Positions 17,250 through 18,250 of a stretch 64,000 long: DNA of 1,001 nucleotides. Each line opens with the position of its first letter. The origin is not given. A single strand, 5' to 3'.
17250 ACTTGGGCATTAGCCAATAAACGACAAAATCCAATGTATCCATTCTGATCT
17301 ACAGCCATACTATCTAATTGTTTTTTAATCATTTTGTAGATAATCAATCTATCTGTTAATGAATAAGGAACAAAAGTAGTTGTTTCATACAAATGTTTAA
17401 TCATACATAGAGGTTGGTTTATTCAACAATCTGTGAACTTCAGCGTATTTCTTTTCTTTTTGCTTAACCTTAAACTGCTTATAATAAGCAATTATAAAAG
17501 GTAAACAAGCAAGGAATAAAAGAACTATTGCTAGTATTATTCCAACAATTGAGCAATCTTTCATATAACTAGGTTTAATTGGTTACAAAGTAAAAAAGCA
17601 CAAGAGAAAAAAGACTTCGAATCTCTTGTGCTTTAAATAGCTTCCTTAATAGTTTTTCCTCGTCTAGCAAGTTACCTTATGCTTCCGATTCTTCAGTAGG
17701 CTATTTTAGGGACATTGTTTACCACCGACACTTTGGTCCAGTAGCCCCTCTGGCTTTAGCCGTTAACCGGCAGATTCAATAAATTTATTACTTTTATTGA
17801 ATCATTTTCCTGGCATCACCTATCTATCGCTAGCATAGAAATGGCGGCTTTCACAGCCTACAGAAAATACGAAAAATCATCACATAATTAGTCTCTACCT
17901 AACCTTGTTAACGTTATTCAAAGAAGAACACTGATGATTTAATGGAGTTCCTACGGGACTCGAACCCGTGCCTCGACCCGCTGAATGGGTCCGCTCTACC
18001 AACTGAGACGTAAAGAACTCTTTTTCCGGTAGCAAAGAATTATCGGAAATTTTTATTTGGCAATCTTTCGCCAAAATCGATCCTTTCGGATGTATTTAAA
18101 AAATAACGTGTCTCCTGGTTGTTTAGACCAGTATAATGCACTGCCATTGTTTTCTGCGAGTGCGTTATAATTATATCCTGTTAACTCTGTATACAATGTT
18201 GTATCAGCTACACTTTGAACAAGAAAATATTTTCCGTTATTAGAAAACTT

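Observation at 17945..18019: Suppressor tRNA (anticodon UCA) in the standard-code arm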

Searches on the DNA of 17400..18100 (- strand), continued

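Call 51: search_with_rna_model(model_id=R1, sources=[L066, L067, L068], max_evalue=0.01, show_alignments=3)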
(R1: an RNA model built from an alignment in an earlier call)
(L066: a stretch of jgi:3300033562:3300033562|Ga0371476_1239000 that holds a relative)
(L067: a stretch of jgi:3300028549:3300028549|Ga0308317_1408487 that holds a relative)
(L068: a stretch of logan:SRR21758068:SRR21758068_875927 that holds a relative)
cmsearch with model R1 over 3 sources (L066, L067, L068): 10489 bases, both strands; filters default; matches with E-value up to 0.01: 1.
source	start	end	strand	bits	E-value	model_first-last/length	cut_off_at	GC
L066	434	510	+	95.7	7.5e-25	1-79/79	no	0.57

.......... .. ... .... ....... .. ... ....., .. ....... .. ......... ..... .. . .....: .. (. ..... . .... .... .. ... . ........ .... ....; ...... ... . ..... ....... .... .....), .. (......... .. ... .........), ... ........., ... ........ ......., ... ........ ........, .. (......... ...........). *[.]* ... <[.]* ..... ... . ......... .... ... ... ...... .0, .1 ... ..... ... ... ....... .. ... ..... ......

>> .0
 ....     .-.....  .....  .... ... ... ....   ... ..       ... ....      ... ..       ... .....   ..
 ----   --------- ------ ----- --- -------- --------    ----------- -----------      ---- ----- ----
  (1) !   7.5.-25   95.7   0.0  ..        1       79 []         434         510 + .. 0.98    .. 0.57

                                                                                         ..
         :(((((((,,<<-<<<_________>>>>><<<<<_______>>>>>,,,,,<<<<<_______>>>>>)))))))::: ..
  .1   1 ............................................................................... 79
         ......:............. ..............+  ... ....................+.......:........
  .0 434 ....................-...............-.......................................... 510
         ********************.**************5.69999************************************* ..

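Call 55: search_with_rna_model(model_id=R1, sources=[L069, L070], max_evalue=0.0001, show_alignments=4)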
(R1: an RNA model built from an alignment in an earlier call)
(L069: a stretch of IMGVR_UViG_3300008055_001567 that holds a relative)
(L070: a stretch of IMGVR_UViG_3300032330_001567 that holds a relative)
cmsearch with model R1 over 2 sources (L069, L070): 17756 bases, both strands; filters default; matches with E-value up to 0.0001: 0.
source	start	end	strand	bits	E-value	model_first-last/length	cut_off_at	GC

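Call 61: search_rna_families(source=window, start=17400, end=18100, threshold=evalue, max_evalue=10)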
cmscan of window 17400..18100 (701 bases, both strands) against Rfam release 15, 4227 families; matches with E-value up to 10: 13.
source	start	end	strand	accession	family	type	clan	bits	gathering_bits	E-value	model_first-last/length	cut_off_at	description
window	17945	18019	-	RF00005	tRNA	Gene; tRNA;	CL00001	37.9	29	2.4e-06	1-71/71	no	tRNA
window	17772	17889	-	RF00527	snoMe28S-G3255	Gene; snRNA; snoRNA; CD-box;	CL00066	23.2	44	2.6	1-84/84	no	Small nucleolar RNA Me28S-Gm3255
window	17583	17714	-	RF00557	L10_leader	Cis-reg; leader;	-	21.8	44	0.31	1-138/138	no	Ribosomal protein L10 leader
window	17585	17672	-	RF02425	SpF01_sRNA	Gene; sRNA;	-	19.9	55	5.5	1-80/80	no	Streptococcus sRNA SpF01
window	17446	17546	-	RF01054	preQ1-II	Cis-reg; riboswitch;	-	19.5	47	1.6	1-99/99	no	PreQ1-II (pre queuosine) riboswitch aptamer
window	17591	17641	-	RF00697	mir-186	Gene; miRNA;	-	16.7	70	3.4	1-82/82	no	mir-186 microRNA precursor family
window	17494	17559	-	RF01697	Chlorobi-RRM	Cis-reg;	-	15.3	45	3.5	1-73/73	no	Chlorobi-RRM RNA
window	17833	17891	-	RF03416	mir-7383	Gene; miRNA;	-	15.2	88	4.7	1-59/59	no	mir-7383 microRNA precursor family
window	17589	17634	+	RF02503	Atu_C9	Gene; sRNA;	-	14.8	40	0.14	157-192/192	no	Rhizobiales sRNA Atu_C9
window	17455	17574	-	RF01264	snR83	Gene; snRNA; snoRNA; HACA-box;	CL00023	14.1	75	1.1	1-308/308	no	Small nucleolar RNA snR83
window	17600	17629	-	RF00489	ctRNA_p42d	Gene; antisense;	-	13.8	50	9.5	1-46/46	no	ctRNA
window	17455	17524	-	RF01265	snR42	Gene; snRNA; snoRNA; HACA-box;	CL00032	9.7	61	6.7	120-192/349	no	Small nucleolar RNA snR42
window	17899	18012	-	RF02250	Six3os1_5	Gene; lncRNA;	-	7.9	50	6.2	1-272/272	no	Six3os1 conserved region 5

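Call 70: search_with_rna_model(model_id=R1, sources=[window, L066, L049], max_evalue=1e-15, make_alignment=true)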
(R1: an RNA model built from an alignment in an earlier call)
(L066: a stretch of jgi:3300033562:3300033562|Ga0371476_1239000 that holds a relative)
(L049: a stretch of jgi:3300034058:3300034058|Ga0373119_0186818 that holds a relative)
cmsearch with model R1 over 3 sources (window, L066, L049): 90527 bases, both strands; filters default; matches with E-value up to 1e-15: 3.
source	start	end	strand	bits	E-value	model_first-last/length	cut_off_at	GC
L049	6510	6588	+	106.9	5.3e-27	1-79/79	no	0.56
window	17943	18020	-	104.2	2.9e-26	1-79/79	no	0.58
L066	434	510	+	95.7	6.4e-24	1-79/79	no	0.57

Alignment A5: 3 matches aligned to the model, 79 columns, each read 5' to 3' on its own strand. Consensus structure (alignment columns), stored with it:
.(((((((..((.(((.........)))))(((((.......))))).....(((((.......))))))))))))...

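Call 83: search_with_rna_model(model_id=R1, sources=[L074, L075, L076, L071, L072, L073], max_evalue=0.001, show_alignments=6)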
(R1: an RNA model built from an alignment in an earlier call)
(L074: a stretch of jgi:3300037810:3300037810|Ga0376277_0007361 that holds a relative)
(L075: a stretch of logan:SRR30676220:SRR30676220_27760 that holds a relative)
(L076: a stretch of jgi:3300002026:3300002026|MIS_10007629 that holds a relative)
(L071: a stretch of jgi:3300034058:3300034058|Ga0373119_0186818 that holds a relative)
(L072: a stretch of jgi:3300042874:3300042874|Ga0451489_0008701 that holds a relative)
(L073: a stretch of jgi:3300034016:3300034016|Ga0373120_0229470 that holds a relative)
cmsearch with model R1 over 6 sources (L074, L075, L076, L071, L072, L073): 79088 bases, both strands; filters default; matches with E-value up to 0.001: 4.
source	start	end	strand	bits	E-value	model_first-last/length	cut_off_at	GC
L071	5568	5646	-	106.9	4.6e-27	1-79/79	no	0.56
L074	6029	6107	-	87.4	1.1e-21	1-79/79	no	0.53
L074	13958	14032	+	35.8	1.6e-07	1-79/79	no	0.45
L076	7743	7817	+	24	0.00028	1-79/79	no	0.49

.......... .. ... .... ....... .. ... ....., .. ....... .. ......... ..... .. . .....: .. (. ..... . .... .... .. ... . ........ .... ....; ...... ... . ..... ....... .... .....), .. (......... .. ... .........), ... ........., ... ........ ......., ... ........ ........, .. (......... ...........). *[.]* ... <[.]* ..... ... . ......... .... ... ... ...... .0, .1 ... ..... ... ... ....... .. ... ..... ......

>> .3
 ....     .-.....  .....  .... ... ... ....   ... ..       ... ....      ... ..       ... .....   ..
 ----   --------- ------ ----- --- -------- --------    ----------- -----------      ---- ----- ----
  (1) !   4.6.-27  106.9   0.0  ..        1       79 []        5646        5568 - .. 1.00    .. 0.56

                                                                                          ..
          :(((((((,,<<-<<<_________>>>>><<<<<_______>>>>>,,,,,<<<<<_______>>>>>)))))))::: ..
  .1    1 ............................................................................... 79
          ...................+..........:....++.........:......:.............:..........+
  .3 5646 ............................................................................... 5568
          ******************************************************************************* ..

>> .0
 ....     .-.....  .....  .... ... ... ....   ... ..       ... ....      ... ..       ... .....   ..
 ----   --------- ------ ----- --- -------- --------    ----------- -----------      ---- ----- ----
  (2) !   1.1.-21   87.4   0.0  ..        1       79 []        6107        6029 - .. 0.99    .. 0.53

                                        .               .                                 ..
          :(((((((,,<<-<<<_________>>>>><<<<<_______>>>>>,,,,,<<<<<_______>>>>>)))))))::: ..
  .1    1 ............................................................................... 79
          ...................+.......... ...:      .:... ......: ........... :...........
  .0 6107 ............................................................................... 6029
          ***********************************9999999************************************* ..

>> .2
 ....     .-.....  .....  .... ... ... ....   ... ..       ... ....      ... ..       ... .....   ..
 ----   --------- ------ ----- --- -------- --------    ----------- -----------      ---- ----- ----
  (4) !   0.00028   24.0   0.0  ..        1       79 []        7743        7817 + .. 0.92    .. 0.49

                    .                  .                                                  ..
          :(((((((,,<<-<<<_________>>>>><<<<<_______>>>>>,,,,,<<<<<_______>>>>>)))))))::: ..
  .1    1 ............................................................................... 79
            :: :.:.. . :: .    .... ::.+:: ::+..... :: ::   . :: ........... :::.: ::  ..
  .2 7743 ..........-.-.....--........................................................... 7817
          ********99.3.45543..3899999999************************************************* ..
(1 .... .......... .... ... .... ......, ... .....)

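Call 91: search_with_rna_model(model_id=R1, sources=[window, L066, L049, L074], max_evalue=1e-15, make_alignment=true)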
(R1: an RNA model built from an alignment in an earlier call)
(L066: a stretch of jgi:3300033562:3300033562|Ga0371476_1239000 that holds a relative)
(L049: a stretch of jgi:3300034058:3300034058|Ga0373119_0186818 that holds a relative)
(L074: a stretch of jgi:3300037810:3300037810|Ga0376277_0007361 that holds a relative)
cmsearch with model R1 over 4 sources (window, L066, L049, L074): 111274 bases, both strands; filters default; matches with E-value up to 1e-15: 4.
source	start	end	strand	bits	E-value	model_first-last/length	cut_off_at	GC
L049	6510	6588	+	106.9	6.5e-27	1-79/79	no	0.56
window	17943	18020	-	104.2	3.5e-26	1-79/79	no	0.58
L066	434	510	+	95.7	7.9e-24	1-79/79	no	0.57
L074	6029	6107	-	87.4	1.5e-21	1-79/79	no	0.53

Alignment A8: 4 matches aligned to the model, 79 columns, each read 5' to 3' on its own strand. Consensus structure (alignment columns), stored with it:
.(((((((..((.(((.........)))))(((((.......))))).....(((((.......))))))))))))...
